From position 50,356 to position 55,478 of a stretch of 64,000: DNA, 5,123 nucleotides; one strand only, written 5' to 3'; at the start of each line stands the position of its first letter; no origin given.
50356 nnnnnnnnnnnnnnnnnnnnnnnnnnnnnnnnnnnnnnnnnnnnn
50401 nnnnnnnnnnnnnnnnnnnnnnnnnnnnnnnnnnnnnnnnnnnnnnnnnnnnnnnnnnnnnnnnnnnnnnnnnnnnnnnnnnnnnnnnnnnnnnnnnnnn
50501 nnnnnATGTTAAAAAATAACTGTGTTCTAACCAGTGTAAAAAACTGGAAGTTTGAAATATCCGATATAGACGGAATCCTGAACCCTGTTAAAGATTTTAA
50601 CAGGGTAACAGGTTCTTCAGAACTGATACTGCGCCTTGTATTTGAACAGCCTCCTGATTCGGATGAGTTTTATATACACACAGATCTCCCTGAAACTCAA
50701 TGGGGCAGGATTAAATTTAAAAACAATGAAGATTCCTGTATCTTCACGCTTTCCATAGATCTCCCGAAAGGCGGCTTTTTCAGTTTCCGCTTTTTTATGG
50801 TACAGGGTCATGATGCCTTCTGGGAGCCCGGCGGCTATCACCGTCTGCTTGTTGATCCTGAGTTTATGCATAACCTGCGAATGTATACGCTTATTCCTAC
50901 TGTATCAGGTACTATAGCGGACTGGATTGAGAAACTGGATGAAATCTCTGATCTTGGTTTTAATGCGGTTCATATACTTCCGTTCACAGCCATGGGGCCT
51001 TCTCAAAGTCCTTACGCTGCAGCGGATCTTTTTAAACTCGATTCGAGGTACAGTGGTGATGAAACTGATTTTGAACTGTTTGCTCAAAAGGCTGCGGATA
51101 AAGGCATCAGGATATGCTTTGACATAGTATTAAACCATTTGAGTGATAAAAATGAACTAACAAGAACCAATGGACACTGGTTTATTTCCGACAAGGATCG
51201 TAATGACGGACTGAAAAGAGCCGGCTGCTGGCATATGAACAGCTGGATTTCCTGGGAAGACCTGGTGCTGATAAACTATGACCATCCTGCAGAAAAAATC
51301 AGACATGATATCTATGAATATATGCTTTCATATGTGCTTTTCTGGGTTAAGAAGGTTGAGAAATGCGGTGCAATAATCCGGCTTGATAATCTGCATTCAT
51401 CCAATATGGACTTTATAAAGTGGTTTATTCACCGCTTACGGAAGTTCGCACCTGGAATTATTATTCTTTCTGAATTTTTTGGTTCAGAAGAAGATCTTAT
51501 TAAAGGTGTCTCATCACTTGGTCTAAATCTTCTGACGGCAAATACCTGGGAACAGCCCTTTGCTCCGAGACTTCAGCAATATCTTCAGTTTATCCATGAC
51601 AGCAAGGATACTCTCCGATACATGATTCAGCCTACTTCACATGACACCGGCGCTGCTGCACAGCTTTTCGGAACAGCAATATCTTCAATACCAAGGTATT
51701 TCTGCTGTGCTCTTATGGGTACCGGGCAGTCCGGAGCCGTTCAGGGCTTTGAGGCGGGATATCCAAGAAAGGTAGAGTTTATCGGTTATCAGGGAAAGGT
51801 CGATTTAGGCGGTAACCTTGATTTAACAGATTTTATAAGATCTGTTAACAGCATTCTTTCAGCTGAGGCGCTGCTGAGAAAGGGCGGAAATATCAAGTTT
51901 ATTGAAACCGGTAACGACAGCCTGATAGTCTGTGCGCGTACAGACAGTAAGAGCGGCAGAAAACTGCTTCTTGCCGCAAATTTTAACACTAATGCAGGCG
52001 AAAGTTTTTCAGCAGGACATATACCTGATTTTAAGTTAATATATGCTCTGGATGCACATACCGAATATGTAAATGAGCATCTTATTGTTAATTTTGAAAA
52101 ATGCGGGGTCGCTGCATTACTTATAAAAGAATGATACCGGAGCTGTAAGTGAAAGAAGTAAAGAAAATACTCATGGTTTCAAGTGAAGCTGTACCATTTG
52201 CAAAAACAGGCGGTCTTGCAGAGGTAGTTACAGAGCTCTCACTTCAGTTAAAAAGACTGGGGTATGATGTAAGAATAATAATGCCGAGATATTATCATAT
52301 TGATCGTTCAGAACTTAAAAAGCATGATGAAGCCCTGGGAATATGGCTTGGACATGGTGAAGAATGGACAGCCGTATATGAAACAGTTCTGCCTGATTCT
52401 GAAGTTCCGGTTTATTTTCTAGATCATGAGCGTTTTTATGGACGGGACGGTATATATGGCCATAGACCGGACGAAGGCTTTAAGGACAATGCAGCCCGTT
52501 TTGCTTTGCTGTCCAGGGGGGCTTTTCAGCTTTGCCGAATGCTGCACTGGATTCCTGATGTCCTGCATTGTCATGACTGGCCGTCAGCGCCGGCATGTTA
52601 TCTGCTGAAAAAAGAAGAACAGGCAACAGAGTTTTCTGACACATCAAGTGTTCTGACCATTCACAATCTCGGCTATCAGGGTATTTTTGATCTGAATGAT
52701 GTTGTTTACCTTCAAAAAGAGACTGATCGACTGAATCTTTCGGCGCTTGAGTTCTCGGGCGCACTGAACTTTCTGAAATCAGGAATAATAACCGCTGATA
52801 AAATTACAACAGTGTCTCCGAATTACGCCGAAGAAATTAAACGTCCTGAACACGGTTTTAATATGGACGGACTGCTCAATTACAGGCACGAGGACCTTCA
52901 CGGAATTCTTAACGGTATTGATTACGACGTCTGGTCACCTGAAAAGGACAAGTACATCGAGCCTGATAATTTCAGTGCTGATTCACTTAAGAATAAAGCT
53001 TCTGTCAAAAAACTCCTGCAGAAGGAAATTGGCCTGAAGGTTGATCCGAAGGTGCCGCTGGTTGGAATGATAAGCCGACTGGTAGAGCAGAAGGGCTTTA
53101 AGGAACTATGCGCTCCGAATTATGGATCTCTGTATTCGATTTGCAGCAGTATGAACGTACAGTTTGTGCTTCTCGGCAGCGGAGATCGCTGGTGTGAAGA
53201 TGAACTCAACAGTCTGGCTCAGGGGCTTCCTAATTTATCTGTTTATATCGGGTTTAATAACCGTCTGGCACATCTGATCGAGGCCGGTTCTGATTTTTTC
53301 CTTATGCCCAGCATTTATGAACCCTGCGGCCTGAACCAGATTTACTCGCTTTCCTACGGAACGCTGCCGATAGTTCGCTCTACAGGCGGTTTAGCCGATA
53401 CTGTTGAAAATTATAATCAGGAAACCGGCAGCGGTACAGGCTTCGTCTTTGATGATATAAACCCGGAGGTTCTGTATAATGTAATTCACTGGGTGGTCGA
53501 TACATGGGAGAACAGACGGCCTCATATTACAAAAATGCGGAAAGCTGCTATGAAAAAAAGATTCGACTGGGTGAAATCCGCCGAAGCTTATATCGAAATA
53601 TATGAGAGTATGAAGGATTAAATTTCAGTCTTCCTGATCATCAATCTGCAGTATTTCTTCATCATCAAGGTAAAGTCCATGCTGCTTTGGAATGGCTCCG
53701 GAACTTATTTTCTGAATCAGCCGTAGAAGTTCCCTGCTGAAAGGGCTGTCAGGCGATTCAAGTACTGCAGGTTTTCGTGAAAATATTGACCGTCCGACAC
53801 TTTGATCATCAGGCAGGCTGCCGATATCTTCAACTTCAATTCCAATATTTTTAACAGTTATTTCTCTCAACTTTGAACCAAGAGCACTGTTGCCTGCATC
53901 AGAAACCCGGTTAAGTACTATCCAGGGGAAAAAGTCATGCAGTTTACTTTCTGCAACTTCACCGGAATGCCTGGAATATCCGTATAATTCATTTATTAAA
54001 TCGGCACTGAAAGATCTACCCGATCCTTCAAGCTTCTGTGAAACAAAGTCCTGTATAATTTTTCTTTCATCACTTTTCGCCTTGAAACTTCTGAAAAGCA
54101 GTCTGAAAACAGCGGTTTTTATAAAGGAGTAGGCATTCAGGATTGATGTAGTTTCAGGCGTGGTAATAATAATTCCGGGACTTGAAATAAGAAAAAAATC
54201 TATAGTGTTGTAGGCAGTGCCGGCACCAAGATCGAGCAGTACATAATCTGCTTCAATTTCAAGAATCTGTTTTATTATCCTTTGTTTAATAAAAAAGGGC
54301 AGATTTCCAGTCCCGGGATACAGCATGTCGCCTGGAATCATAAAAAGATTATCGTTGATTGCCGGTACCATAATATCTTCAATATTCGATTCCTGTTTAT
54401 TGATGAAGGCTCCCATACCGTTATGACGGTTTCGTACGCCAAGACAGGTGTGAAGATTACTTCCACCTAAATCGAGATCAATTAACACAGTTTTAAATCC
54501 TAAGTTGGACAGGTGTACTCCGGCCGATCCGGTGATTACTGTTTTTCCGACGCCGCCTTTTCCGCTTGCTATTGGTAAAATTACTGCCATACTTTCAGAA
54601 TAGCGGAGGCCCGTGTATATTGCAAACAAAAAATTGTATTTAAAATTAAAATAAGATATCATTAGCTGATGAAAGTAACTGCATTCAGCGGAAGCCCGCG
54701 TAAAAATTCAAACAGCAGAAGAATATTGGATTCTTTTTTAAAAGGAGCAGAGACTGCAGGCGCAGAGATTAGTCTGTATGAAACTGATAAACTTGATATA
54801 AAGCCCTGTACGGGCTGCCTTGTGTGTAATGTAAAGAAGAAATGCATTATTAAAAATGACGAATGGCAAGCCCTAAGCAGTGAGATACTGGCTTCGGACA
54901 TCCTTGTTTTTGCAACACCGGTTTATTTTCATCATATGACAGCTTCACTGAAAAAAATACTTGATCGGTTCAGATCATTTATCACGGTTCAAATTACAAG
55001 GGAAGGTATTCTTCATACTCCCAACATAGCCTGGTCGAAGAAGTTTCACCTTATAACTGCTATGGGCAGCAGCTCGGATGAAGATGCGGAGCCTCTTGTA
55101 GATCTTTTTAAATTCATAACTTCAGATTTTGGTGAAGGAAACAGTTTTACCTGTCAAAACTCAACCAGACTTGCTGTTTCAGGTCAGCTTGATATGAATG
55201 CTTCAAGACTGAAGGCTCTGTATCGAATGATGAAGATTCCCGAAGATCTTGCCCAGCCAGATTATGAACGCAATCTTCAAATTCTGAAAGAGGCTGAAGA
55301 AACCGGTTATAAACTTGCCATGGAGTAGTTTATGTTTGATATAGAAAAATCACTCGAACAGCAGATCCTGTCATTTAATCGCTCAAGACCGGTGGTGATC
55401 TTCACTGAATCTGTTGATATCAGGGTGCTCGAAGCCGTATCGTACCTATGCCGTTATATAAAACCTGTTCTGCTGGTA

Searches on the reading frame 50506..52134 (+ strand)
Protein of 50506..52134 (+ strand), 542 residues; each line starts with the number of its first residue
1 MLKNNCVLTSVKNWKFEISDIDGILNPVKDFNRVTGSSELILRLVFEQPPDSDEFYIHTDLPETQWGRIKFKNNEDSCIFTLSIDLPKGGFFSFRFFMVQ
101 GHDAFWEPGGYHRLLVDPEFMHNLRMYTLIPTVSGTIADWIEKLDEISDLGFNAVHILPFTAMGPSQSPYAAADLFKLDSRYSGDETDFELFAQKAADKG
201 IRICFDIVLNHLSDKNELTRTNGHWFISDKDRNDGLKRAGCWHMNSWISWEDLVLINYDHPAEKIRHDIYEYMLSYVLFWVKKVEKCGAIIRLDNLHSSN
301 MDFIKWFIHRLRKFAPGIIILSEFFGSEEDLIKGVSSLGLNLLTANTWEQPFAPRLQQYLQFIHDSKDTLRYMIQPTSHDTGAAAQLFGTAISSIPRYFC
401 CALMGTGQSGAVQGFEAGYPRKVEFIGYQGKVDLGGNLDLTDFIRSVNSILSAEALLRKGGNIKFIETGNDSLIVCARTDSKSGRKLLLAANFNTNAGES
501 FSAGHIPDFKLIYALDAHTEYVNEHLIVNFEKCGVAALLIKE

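Call 9: search_protein_families(library=ncbifam, max_evalue=1e-10, proteins=[window:50506-52134:+])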
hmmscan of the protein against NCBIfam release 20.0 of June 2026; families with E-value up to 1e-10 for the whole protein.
window:50506-52134:+ (542 aa): 1 family
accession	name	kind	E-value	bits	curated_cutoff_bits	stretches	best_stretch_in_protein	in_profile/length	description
NF041090.1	Cyc-maltodext_AglB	equivalog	6.9e-11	41.6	540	0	136-323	63-235/470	cyclomaltodextrinase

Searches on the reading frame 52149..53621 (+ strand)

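Call 9: search_protein_families(library=ncbifam, max_evalue=1e-10, proteins=[window:52149-53621:+])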
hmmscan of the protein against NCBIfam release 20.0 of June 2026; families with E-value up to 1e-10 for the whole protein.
window:52149-53621:+ (490 aa): 12 families
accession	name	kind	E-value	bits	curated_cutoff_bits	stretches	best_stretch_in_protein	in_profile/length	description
TIGR02095.1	glgA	subfamily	1.7e-151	505.1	328.45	1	6-487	2-476/477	glycogen/starch synthase, ADP-glucose type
NF001903.0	PRK00654.2-2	equivalog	2.3e-145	485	616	1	6-488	2-478/482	glycogen synthase GlgA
NF001898.0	PRK00654.1-1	equivalog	9.6e-139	463.1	603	1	6-488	2-475/477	glycogen synthase GlgA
NF001899.0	PRK00654.1-2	equivalog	8.7e-135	449.8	459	1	6-489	2-476/478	glycogen synthase GlgA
NF001900.0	PRK00654.1-3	equivalog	7.6e-117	390.7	509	1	6-488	2-454/481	glycogen synthase GlgA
NF001906.0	PRK00654.2-5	equivalog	1.8e-102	343.8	870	1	6-487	7-482/485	glycogen synthase GlgA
NF001905.0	PRK00654.2-4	subfamily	4e-101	339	560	1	6-489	2-487/489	glycogen synthase GlgA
NF001901.0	PRK00654.1-5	equivalog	6.1e-101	338.4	649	1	3-488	22-491/502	glycogen synthase GlgA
NF010699.0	PRK14099.1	equivalog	1.7e-99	333.5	762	1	6-488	5-479/485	glycogen synthase GlgA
NF010698.0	PRK14098.1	equivalog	3.4e-86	289.9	754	1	5-488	6-486/489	starch synthase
NF001902.0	PRK00654.2-1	equivalog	1.2e-82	278.1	845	1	7-489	3-490/492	glycogen synthase GlgA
NF001904.0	PRK00654.2-3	equivalog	7.3e-52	176.6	577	1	6-488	2-474/475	glycogen synthase GlgA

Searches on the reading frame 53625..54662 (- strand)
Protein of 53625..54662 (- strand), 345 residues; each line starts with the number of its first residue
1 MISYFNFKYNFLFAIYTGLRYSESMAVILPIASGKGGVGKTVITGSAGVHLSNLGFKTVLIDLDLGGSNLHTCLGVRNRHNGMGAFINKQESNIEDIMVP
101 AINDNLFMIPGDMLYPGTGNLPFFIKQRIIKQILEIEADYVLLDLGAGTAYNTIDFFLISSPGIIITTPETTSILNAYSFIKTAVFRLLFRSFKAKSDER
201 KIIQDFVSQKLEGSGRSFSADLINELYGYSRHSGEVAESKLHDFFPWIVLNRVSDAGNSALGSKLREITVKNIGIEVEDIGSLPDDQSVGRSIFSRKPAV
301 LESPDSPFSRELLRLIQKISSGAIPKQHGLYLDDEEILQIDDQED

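Call 9: search_protein_families(library=ncbifam, max_evalue=1e-10, proteins=[window:53625-54662:-])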
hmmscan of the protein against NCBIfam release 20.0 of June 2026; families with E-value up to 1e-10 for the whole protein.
window:53625-54662:- (345 aa): 4 families
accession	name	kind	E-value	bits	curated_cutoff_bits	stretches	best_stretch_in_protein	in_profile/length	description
TIGR01969.1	minD_arch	subfamily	3.1e-24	85.5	201.75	1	28-178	2-149/251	cell division ATPase MinD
TIGR01968.1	minD_bact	equivalog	1.9e-16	60.2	212.9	1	28-177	3-151/261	septum site-determining protein MinD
NF008079.0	PRK10818.1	equivalog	8.7e-13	48.2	508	1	25-177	1-153/270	septum site-determining protein MinD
NF041136.1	MrpORP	equivalog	1e-12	48.1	450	1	29-176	8-155/365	iron-sulfur cluster carrier protein MrpORP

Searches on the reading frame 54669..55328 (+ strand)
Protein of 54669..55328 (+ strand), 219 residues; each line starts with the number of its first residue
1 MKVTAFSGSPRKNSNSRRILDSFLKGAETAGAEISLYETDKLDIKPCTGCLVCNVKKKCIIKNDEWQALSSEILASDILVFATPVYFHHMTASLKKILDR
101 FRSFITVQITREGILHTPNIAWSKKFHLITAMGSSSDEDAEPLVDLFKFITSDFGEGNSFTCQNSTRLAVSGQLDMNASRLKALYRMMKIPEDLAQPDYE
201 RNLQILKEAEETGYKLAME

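Call 9: search_protein_families(library=ncbifam, max_evalue=1e-10, proteins=[window:54669-55328:+])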
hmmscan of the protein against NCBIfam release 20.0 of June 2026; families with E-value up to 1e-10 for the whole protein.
window:54669-55328:+ (219 aa): 0 families

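Call 28: search_protein_families(library=pfam, max_evalue=0.00001, proteins=[window:54669-55328:+])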
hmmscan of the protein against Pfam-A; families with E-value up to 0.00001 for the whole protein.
window:54669-55328:+ (219 aa): 2 families
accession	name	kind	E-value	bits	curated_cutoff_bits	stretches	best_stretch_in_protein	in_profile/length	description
PF03358.20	FMN_red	-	5.3e-24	85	24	1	1-146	1-128/152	NADPH-dependent FMN reductase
PF02525.22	Flavodoxin_2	-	5.7e-13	49.5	27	1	1-137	1-139/198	Flavodoxin-like fold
